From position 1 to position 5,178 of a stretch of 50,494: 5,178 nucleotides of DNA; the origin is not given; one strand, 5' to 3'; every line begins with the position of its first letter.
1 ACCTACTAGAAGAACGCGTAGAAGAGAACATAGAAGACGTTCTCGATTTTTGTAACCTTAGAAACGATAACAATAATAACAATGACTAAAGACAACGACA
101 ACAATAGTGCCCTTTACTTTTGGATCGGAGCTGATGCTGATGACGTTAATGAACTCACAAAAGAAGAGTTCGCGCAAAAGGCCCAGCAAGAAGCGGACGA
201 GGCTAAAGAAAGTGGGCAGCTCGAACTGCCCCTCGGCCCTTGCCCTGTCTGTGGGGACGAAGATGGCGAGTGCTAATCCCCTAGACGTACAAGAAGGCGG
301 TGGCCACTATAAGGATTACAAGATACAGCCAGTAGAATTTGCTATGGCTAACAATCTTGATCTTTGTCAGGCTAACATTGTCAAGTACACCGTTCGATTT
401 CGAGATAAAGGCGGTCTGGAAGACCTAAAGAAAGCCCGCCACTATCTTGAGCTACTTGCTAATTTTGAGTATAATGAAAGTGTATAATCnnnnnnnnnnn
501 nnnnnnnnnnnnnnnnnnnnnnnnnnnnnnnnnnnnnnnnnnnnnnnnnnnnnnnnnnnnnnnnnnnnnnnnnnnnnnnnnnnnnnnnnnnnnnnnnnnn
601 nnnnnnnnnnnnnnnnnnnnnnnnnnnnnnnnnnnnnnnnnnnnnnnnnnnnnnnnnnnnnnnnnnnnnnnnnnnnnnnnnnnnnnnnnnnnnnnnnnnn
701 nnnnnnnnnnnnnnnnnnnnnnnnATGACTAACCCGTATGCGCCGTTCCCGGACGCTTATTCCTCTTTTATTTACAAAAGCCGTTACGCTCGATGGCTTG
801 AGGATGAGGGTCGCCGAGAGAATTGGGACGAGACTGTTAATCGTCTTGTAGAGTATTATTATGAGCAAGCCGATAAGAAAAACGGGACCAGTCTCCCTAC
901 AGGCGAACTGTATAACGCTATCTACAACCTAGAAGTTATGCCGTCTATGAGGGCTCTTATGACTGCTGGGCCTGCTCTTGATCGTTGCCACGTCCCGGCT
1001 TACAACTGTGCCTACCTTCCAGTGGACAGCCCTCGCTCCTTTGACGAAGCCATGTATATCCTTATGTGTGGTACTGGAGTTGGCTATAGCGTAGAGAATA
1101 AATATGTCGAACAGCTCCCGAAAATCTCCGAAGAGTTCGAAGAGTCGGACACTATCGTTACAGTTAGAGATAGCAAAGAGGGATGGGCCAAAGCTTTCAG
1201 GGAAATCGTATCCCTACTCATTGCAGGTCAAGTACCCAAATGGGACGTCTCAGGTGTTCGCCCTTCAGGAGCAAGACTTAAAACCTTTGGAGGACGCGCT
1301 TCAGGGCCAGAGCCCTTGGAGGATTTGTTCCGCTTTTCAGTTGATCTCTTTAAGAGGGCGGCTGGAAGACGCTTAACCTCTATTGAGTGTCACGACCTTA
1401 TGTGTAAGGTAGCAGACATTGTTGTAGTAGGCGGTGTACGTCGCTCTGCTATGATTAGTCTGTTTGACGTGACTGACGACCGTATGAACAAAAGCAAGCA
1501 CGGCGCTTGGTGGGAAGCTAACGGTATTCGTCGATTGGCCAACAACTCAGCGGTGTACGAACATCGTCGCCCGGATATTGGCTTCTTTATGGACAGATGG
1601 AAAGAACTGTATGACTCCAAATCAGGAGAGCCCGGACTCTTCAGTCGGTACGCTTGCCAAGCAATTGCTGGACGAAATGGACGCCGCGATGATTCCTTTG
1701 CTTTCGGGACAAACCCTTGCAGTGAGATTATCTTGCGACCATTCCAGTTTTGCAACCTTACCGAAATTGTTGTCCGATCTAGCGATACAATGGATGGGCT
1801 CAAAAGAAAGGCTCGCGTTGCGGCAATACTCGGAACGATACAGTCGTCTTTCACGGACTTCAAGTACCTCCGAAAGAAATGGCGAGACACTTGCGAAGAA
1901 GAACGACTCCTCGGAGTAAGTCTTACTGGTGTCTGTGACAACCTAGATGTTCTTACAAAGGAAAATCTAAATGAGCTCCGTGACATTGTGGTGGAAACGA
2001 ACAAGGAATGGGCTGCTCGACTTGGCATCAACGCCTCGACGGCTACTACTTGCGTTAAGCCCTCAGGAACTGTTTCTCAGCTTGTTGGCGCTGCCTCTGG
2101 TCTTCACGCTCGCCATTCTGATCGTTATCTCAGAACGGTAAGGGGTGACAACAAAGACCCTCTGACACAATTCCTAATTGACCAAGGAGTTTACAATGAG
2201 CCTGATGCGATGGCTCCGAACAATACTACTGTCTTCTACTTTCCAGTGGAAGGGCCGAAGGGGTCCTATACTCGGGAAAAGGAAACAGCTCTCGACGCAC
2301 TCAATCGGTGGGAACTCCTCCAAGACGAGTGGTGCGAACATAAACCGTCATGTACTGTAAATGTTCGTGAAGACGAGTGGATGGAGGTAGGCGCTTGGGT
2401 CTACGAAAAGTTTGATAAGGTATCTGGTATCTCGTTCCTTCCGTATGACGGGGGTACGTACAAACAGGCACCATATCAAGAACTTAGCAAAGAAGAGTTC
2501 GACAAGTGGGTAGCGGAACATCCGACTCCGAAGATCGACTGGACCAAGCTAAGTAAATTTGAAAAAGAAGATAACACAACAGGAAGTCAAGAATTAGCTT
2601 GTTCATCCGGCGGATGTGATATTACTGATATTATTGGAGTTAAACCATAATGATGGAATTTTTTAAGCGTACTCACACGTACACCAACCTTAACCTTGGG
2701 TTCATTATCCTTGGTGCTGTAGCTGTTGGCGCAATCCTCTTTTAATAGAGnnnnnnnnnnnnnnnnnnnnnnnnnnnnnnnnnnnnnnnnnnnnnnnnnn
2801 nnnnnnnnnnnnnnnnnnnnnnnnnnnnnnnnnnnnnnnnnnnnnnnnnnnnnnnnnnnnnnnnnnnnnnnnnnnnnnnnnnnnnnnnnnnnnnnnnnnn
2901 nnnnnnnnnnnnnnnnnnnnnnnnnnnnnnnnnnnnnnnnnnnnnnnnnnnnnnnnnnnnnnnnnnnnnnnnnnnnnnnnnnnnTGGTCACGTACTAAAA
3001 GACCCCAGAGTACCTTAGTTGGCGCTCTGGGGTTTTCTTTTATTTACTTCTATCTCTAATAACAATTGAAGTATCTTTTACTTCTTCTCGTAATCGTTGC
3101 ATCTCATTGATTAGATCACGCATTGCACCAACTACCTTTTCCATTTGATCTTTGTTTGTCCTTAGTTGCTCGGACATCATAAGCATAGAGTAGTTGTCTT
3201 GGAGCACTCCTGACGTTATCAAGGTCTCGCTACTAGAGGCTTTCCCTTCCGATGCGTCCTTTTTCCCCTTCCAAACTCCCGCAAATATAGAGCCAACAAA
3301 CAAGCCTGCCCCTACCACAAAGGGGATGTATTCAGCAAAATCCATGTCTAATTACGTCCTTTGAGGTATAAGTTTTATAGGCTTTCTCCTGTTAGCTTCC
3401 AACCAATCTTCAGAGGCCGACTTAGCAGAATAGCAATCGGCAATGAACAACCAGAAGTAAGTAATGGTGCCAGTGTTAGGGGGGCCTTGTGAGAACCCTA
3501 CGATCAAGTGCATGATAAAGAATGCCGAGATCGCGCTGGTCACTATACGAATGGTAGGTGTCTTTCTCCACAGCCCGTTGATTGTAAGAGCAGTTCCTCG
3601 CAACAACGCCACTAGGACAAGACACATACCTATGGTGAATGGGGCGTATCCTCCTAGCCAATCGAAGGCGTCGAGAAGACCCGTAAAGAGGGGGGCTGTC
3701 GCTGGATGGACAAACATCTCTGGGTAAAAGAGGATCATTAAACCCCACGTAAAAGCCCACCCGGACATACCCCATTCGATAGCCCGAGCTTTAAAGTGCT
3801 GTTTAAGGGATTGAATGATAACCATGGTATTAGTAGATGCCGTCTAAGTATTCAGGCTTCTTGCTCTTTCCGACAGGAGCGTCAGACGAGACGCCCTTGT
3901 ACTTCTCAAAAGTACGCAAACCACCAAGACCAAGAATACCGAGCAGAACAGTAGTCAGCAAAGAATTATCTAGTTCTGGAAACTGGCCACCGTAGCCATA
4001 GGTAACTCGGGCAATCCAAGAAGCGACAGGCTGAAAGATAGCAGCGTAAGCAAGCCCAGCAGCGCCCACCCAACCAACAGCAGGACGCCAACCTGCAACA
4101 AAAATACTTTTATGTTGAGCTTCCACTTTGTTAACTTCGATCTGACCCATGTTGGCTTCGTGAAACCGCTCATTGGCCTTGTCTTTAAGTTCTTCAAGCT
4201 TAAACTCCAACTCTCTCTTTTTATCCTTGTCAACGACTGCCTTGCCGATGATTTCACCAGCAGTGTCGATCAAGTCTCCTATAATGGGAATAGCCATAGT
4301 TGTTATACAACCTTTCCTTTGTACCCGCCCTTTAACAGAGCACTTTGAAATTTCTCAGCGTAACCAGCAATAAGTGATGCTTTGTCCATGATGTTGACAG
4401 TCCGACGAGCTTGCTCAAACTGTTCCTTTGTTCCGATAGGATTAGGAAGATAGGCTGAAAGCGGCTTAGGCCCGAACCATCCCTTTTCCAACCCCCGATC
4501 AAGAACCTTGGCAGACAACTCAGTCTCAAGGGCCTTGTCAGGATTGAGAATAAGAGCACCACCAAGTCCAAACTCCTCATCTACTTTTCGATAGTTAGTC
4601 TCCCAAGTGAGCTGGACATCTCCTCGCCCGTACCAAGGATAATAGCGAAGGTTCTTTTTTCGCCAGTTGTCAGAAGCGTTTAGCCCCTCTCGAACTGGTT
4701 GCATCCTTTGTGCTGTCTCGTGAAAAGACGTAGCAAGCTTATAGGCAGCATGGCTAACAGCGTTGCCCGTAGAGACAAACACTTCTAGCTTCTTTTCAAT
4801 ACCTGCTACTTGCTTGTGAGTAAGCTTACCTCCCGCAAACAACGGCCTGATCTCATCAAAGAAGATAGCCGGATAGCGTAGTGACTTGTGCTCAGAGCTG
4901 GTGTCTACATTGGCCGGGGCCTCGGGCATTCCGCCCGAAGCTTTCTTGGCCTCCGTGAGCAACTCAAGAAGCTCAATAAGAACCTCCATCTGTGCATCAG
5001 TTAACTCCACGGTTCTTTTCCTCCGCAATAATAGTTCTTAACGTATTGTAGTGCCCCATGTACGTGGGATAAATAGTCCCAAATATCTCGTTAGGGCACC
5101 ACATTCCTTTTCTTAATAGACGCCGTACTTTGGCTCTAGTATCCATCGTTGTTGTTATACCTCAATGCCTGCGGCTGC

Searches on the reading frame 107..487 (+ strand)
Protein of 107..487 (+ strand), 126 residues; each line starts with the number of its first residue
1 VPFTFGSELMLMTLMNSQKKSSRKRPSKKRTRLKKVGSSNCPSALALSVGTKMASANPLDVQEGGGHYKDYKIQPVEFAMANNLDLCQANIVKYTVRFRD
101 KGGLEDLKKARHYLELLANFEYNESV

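Call 19: search_protein_families(library=pfam, proteins=[window:107-487:+], max_evalue=0.05)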
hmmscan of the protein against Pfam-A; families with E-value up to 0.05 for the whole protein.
window:107-487:+ (126 aa): 1 family
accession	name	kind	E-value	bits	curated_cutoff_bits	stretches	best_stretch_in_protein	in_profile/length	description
PF11753.13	DUF3310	-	2.5e-12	47.1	24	1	66-115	5-60/60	Protein of unknwon function (DUF3310)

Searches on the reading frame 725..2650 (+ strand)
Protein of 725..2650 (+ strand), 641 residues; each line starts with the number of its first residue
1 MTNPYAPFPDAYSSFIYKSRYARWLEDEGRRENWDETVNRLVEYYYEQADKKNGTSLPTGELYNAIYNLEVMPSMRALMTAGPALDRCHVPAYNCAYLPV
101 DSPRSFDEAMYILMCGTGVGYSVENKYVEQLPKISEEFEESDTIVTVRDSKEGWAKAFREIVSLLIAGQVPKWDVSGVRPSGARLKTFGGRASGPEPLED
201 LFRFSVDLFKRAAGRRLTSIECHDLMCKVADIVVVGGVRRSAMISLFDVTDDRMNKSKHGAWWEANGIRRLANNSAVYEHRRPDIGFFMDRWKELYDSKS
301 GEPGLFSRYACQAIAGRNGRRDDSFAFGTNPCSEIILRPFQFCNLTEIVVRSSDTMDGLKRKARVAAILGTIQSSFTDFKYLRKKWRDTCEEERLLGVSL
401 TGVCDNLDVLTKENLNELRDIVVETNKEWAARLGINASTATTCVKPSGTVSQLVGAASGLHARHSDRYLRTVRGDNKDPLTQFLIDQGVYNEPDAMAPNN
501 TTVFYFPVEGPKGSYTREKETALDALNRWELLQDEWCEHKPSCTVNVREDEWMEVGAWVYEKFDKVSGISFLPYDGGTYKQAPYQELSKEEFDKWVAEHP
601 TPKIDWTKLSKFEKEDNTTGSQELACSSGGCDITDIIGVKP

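Call 19: search_protein_families(library=pfam, proteins=[window:725-2650:+], max_evalue=0.05)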
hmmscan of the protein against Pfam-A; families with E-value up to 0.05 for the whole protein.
window:725-2650:+ (641 aa): 4 families
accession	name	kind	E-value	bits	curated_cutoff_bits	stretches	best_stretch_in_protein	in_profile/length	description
PF17975.6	RNR_Alpha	-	1.6e-13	51.5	26.4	1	5-82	13-100/101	Ribonucleotide reductase alpha domain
PF21995.1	RNR-II_ins_dom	-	2.5e-07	31.3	27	1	142-202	34-100/107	B12-dependent ribonucleotide reductase, insertion domain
PF02867.20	Ribonuc_red_lgC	-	2.4e-06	26.9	23.9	0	329-404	209-292/523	Ribonucleotide reductase, barrel domain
PF00317.26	Ribonuc_red_lgN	-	0.013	16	28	1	10-83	4-74/77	Ribonucleotide reductase, all-alpha domain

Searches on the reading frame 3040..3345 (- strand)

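Call 86: search_protein_families(library=pfam, proteins=[window:3040-3345:-], max_evalue=0.05)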
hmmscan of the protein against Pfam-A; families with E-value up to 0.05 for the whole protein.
window:3040-3345:- (101 aa): 2 families
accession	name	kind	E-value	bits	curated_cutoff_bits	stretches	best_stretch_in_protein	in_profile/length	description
PF10386.15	DUF2441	-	0.019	15.4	25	1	48-87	24-66/141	Protein of unknown function (DUF2441)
PF17489.7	Tnp_22_trimer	-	0.02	15.6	22.2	1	66-84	3-21/43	L1 transposable element trimerization domain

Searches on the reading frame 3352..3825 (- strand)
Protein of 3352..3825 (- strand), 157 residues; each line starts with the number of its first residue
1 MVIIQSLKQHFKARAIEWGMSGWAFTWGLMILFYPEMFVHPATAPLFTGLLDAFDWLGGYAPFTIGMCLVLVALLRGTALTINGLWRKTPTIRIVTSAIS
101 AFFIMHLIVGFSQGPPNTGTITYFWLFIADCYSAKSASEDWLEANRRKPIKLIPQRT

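Call 86: search_protein_families(library=pfam, proteins=[window:3352-3825:-], max_evalue=0.05)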
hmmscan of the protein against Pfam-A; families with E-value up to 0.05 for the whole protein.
window:3352-3825:- (157 aa): 1 family
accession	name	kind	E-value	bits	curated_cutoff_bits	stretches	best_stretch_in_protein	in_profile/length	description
PF15461.11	BCD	-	0.00064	19.9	28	1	23-126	86-185/267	Beta-carotene 15,15'-dioxygenase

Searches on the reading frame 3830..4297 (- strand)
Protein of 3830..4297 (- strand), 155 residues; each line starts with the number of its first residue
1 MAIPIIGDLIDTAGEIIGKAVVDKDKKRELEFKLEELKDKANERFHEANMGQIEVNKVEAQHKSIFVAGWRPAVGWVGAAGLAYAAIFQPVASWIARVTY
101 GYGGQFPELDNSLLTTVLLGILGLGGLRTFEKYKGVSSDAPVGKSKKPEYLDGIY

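Call 86: search_protein_families(library=pfam, proteins=[window:3830-4297:-], max_evalue=0.05)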
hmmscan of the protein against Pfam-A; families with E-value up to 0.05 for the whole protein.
window:3830-4297:- (155 aa): 1 family
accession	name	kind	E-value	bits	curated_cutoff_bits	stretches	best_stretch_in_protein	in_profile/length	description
PF11351.13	GTA_holin_3TM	-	6.9e-16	59.3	24.8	1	8-124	2-117/123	Holin of 3TMs, for gene-transfer release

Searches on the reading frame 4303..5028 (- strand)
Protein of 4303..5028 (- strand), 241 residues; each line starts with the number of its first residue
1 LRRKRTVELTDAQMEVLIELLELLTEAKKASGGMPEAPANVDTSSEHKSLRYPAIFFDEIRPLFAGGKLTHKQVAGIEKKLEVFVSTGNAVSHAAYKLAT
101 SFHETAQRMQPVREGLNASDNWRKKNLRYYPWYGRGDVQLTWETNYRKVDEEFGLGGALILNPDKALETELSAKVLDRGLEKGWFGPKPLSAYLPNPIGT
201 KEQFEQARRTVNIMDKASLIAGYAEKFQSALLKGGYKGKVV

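Call 86: search_protein_families(library=pfam, proteins=[window:4303-5028:-], max_evalue=0.05)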
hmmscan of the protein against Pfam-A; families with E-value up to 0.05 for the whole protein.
window:4303-5028:- (241 aa): 1 family
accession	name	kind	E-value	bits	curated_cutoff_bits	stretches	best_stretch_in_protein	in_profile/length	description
PF00182.24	Glyco_hydro_19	-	0.00075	19.8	25.5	1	111-165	88-138/232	Chitinase class I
